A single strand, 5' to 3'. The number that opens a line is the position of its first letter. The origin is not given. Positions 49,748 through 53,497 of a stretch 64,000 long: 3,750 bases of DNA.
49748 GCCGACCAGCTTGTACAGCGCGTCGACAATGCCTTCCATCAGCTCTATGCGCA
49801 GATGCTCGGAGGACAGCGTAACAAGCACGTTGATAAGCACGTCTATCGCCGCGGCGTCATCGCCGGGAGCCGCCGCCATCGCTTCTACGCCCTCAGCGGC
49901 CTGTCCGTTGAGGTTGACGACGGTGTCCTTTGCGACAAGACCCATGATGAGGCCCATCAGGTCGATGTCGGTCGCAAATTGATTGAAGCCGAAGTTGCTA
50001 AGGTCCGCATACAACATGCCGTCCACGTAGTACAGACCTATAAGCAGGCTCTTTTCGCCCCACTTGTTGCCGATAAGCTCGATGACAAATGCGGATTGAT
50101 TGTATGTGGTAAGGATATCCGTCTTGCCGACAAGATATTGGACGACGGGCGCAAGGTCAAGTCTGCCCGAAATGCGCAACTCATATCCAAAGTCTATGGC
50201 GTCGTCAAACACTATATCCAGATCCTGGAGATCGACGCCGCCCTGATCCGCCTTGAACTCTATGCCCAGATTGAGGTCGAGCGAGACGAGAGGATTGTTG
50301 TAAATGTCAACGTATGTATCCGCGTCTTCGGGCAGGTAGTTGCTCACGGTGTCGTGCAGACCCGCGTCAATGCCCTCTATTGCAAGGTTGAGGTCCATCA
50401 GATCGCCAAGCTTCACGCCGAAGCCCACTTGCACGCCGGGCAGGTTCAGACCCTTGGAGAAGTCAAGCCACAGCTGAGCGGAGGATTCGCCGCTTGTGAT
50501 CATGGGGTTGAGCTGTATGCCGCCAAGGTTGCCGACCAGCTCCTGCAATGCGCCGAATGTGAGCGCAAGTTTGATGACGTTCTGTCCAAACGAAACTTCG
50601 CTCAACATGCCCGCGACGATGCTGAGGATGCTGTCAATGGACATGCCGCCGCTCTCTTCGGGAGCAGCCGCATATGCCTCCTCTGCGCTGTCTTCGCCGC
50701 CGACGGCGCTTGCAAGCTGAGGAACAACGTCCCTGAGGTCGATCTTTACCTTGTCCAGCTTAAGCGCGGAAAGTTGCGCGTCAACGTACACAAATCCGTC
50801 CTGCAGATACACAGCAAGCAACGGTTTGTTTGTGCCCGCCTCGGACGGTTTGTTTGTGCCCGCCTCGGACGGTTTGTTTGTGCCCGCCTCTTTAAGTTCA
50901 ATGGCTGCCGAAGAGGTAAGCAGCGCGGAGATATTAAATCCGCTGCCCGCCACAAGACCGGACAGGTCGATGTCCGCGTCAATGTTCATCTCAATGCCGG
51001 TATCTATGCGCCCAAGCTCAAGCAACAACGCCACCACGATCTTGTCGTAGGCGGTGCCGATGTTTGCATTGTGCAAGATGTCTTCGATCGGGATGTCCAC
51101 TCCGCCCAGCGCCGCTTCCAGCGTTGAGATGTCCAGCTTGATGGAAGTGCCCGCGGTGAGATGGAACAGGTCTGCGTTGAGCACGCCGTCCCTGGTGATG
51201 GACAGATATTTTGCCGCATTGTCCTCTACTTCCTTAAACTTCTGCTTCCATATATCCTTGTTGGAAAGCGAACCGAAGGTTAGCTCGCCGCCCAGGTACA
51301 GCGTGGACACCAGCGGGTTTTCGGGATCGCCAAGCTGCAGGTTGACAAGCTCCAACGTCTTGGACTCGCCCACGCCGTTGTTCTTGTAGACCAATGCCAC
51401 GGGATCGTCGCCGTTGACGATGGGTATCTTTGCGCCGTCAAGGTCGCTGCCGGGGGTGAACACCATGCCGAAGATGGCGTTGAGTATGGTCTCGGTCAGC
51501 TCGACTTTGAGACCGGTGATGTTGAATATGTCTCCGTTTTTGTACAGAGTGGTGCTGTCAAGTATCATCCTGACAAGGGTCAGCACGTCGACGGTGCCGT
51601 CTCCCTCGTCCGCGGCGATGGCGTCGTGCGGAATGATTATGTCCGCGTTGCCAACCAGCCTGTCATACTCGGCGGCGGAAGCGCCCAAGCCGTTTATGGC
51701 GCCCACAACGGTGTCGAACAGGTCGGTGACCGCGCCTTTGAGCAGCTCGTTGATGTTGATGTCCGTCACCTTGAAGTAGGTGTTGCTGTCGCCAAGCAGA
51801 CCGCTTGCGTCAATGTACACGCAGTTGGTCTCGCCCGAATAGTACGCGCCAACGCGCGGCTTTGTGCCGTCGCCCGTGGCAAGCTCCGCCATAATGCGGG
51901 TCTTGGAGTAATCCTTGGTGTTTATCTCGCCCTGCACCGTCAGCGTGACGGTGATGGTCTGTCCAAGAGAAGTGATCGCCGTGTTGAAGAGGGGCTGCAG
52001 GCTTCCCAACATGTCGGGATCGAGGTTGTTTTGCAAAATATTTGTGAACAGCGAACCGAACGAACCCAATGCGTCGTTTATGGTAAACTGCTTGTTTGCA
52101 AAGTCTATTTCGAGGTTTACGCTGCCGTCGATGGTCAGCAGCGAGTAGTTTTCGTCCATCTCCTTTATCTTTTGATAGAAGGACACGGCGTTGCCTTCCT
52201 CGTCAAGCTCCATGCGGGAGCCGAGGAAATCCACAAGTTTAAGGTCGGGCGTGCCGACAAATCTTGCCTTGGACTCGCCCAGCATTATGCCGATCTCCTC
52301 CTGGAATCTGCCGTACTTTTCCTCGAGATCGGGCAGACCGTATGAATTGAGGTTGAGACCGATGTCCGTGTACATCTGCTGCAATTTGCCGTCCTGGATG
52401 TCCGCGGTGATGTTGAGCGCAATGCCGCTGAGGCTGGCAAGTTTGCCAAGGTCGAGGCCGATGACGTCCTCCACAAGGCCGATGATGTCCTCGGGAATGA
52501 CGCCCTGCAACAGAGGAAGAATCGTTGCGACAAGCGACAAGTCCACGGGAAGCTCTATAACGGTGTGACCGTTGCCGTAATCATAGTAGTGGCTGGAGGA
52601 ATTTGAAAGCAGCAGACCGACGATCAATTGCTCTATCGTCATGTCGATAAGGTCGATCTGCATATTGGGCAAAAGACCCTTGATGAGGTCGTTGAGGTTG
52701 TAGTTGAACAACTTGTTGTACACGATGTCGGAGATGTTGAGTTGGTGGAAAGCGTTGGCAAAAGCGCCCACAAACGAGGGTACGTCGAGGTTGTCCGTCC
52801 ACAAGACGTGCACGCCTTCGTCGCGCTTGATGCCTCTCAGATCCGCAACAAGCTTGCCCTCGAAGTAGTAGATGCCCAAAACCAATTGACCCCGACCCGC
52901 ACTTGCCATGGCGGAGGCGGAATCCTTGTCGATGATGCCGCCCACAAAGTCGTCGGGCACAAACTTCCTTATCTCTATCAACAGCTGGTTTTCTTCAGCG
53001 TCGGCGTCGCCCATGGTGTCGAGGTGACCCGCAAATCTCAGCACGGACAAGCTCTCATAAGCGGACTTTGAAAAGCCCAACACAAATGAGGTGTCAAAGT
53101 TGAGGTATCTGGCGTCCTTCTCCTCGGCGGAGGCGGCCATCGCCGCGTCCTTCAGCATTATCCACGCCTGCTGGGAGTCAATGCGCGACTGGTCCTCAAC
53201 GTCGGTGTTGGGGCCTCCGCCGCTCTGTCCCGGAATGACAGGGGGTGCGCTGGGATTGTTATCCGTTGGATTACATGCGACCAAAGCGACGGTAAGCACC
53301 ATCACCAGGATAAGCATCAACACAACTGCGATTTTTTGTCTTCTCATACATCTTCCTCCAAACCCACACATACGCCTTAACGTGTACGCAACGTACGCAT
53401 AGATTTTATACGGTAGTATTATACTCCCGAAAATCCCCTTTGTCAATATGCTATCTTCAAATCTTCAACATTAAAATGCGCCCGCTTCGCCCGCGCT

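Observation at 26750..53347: A 26.6-kb single gene encoding an 8,865-aa lipoprotein with no domain I can name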

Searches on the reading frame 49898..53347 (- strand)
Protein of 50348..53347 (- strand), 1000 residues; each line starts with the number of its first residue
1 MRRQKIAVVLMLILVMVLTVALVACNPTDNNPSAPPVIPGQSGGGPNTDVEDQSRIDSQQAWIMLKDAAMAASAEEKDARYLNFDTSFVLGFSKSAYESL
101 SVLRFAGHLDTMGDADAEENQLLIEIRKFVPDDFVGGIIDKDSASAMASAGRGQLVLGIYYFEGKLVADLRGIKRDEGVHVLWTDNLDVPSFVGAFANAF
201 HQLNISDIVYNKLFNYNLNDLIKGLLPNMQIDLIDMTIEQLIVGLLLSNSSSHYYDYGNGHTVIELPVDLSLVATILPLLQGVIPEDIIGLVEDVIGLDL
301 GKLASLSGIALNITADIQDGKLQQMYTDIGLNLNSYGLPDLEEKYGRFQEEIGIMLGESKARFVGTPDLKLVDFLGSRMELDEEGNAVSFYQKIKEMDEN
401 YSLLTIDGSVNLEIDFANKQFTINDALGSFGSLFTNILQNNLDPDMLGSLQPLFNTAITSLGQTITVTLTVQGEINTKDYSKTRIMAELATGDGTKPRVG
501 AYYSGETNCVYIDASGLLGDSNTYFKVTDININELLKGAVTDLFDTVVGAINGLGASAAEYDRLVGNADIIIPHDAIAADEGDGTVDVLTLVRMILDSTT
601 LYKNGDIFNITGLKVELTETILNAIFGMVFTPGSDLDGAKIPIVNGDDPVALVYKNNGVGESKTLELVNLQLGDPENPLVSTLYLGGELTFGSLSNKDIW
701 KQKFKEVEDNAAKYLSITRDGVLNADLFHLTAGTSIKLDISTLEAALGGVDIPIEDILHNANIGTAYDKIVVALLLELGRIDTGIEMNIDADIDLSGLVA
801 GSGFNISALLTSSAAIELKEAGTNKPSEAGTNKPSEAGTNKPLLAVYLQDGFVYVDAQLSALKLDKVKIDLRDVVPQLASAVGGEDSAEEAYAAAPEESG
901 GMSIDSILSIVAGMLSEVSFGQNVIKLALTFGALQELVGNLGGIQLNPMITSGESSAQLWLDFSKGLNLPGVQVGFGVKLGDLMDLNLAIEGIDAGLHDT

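Call 7: search_protein_families(library=pfam, proteins=[window:50348-53347:-], max_evalue=1)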
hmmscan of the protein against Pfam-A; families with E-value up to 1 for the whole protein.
window:50348-53347:- (1000 aa): 0 families

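Call 8: search_protein_families(library=ncbifam, proteins=[window:50348-53347:-], max_evalue=1)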
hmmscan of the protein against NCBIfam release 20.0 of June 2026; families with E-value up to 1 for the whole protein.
window:50348-53347:- (1000 aa): 0 families

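Call 26: find_homologous_proteins(query=A2, max_evalue=0.00001)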
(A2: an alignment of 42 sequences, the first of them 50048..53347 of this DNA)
Query A2 (42 sequences) (1100 aa, profile of the alignment): 3 proteins with E <= 0.00001 among 8000 candidates.
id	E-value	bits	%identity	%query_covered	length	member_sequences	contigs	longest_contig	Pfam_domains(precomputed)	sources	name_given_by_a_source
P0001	0.0e+0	1399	37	100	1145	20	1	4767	-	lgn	-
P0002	0.0e+0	1340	38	100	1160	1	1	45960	-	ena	-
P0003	3.8e-230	785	26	100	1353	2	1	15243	-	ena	-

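Call 28: search_solved_structures(query=A2, max_evalue=10)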
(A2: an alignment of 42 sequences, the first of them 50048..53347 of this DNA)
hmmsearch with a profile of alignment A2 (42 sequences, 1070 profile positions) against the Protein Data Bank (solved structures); distinct sequences matched with E-value up to 10: 0.

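Call 49: predict_structure(alignment_id=A3)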
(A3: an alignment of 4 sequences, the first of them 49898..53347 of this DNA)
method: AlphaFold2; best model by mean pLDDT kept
length: 1150 residues; sequences in the alignment: 4
mean_pLDDT: 35.6   pTM: 0.26
mean pLDDT of the five models: 35.6, 35.0, 34.1, 33.1, 28.8
residues with pLDDT >= 90: 0; 70-90: 2; 50-70: 49; < 50: 1099
segments of 3 or more residues with pLDDT < 50: 1-473, 476-478, 491-499, 514-525, 530-695, 715-1091, 1095-1101, 1103-1107, 1109-1150
pLDDT, mean of each block of 10 residues (from residue 1): 28 32 26 26 31 32 36 35 37 35 38 41 41 40 40 39 37 34 33 31 29 30 32 32 34 35 38 36 34 34 36 35 31 31 31 25 22 29 35 35 39 33 28 37 38 31 39 49 52 46 58 46 49 36 30 31 34 26 31 30 26 30 34 39 37 36 32 27 25 45 66 48 30 28 29 33 32 34 35 34 34 40 34 31 41 38 36 33 31 29 30 32 33 36 31 38 32 36 38 35 31 34 40 42 39 44 45 39 43 47 47 44 42 42 34
secondary structure, 60 per line:
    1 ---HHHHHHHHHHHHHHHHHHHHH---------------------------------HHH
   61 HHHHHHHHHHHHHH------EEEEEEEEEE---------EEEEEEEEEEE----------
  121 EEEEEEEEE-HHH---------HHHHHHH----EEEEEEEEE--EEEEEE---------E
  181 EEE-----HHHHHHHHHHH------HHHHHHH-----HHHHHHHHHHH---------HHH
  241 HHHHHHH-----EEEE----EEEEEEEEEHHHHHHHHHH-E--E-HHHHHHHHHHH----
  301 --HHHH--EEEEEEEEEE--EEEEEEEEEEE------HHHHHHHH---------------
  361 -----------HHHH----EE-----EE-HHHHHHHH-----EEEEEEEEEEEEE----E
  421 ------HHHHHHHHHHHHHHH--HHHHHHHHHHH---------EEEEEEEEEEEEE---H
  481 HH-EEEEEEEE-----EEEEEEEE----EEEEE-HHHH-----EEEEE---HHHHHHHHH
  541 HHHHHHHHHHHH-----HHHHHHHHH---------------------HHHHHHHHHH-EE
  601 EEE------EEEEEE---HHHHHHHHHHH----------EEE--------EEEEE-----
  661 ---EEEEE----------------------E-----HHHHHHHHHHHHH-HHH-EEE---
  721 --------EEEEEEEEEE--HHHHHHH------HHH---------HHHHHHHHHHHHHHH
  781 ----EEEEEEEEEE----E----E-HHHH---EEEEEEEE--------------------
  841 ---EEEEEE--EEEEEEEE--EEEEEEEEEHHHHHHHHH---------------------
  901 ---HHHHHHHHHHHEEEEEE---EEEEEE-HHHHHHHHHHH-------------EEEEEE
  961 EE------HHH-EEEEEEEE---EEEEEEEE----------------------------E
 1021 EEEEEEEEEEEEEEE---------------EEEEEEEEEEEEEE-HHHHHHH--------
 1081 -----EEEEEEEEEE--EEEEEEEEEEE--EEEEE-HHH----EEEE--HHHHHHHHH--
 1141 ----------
elements in order (helices of 4 or more, strands of 3 or more residues): H4-24 H58-74 E81-90 E100-110 E121-129 H143-149 E154-162 E165-170 E180-183 H189-199 H206-212 H218-228 H238-247 E253-256 E261-269 H270-279 H286-296 H303-306 E309-318 E321-331 H338-345 H372-375 H390-397 E403-415 H427-441 H444-454 E464-476 E484-491 E497-504 E509-513 H515-518 E524-528 H532-552 H558-566 H588-597 E599-603 E610-615 H619-629 E640-642 E651-655 E664-668 H697-709 E715-717 E729-738 H741-747 H766-780 E785-794 H806-809 E813-820 E844-849 E852-859 E862-870 H871-879 H904-914 E915-920 E924-929 H931-941 E955-962 E973-980 E984-991 E1020-1035 E1051-1064 H1066-1072 E1086-1095 E1098-1108 E1111-1115 E1124-1127 H1130-1138

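Call 56: search_protein_families(library=phrogs, proteins=[window:50348-53347:-], max_evalue=0.01)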
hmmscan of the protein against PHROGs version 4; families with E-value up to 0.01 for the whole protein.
window:50348-53347:- (1000 aa): 0 families

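Call 95: find_related_loci(query=A2, collection=viral_contigs, flank=2000)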
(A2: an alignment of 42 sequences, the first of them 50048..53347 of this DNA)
Query A2 (1100 aa) in viral_contigs; peptide patterns used: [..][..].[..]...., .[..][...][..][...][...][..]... (x = any residue, [..] = any of these).
21 stretches matched a pattern, but none encodes a relative of the query by tblastn (E <= 1e-3).

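Call 97: search_protein_families(library=padloc, proteins=[window:50348-53347:-], max_evalue=0.01)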
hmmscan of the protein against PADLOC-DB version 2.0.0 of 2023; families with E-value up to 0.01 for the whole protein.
window:50348-53347:- (1000 aa): 0 families

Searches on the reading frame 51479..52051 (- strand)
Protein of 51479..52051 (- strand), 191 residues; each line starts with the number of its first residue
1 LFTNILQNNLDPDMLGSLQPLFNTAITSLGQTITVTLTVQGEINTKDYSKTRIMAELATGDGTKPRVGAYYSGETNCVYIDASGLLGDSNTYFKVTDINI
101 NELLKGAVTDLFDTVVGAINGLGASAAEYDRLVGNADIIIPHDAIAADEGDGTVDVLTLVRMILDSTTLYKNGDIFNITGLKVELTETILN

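Call 73: search_solved_structures(query=A5, max_evalue=10, show_alignments=2)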
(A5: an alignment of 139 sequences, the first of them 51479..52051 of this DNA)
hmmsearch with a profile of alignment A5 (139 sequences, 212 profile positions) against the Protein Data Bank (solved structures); distinct sequences matched with E-value up to 10: 2.
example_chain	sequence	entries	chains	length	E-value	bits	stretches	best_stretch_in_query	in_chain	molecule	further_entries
8gji_A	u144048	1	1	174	1.2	12.2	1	18-79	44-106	GCG binder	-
3afo_A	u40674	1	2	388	1.2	12.2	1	50-101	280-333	NADH kinase POS5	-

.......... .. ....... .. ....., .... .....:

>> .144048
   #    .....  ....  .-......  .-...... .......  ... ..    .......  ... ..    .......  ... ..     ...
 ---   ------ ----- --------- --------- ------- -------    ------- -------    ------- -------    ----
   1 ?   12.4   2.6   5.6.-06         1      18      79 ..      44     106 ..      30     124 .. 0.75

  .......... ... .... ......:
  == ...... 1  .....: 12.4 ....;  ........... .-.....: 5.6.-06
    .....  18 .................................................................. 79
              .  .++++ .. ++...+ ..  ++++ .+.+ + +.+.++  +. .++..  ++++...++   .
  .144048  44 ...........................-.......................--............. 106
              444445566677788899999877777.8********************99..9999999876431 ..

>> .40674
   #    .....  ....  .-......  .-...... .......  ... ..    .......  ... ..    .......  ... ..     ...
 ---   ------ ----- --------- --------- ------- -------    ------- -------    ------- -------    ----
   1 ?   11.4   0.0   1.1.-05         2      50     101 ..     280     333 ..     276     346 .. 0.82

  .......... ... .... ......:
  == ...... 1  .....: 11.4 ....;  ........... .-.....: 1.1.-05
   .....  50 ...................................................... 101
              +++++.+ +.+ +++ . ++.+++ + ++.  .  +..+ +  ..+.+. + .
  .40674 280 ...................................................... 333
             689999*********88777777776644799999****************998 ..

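Call 74: search_protein_families(library=pfam, alignment_id=A5, max_evalue=1)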
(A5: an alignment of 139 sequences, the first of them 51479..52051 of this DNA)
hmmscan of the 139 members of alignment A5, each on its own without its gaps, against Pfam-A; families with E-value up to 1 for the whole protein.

A. member 1, window:51479-52051:- (191 aa): 0 families

B. families by the number of members that match (of 139 scanned): 48 families (the first 25 are shown)
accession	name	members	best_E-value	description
PF20984.2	PT26-6P_helical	2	0.004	PT26-6P, helical domain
PF21427.2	Gp7_5th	2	0.024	Baseplate wedge protein gp7, domain V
PF05480.16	PSMbeta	1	0.004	Phenol-soluble modulin beta protein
PF16083.10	Phage_holin_3_3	1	0.01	LydA holin phage, holin superfamily III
PF17565.7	DUF5471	1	0.012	Family of unknown function (DUF5471)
PF19619.4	DUF6124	1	0.015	Family of unknown function (DUF6124)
PF08178.16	GnsAB_toxin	1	0.02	GnsA/GnsB toxin of bacterial toxin-antitoxin system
PF17787.7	PH_14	1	0.02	PH domain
PF16121.10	40S_S4_C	1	0.021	40S ribosomal protein S4 C-terminus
PF04104.19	DNA_primase_lrg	1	0.024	Eukaryotic and archaeal DNA primase, large subunit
PF12049.13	DUF3531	1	0.027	Protein of unknown function (DUF3531)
PF21270.2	SOGP_4th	1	0.031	Glycoside phosphorylase C-terminal domain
PF19564.4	DUF6086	1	0.033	Family of unknown function (DUF6086)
PF10511.15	Cementoin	1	0.039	Trappin protein transglutaminase binding domain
PF20925.3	Htt_bridge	1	0.044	Huntingtin, bridge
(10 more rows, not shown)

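Call 75: find_homologous_proteins(query=A5, max_evalue=0.001)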
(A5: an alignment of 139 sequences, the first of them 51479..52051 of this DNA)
Query A5 (139 sequences): 8000 candidates shared short words with the query, none scored E <= 0.001.
